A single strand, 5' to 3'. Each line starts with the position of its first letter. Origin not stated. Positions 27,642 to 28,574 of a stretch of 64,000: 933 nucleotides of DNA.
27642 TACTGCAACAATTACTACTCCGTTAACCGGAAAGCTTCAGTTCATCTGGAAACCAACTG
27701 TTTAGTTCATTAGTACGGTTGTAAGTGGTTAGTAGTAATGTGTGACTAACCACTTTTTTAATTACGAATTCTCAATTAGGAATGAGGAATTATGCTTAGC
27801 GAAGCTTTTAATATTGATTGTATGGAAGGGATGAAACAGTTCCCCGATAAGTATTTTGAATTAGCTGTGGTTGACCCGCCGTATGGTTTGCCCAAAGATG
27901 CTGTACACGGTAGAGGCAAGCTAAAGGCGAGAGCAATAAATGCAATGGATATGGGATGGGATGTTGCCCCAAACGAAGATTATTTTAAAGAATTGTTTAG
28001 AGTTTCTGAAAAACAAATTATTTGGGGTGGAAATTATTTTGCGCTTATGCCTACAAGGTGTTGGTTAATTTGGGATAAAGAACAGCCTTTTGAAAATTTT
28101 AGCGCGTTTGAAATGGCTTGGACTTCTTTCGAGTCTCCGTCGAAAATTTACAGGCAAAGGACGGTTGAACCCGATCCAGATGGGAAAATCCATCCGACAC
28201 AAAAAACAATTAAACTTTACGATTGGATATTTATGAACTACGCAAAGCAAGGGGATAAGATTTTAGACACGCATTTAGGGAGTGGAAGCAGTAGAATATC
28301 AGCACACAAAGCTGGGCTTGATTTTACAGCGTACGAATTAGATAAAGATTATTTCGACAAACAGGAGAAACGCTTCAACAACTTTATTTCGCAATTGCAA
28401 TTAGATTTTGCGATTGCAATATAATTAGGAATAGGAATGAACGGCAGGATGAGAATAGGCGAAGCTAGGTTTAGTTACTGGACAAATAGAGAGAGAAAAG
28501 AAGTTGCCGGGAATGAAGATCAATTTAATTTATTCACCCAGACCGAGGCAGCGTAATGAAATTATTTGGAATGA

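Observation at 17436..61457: Five copies of a two-block regulatory element in front of every structural operon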

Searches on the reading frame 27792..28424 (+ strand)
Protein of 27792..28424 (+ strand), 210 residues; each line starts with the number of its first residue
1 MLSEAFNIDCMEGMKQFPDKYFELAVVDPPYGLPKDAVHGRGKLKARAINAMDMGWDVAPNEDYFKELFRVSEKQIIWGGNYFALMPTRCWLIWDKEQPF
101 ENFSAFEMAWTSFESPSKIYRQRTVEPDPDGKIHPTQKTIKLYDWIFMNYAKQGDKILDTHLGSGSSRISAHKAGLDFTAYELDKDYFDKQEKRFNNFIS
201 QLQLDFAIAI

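Call 27: search_protein_families(library=pfam, max_evalue=0.1, proteins=[window:27792-28424:+])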
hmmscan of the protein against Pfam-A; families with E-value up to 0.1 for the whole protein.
window:27792-28424:+ (210 aa): 1 family
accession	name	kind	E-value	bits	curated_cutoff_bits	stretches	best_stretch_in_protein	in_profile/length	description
PF01555.25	N6_N4_Mtase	-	3e-09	37.6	26.7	1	102-189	136-217/221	DNA methylase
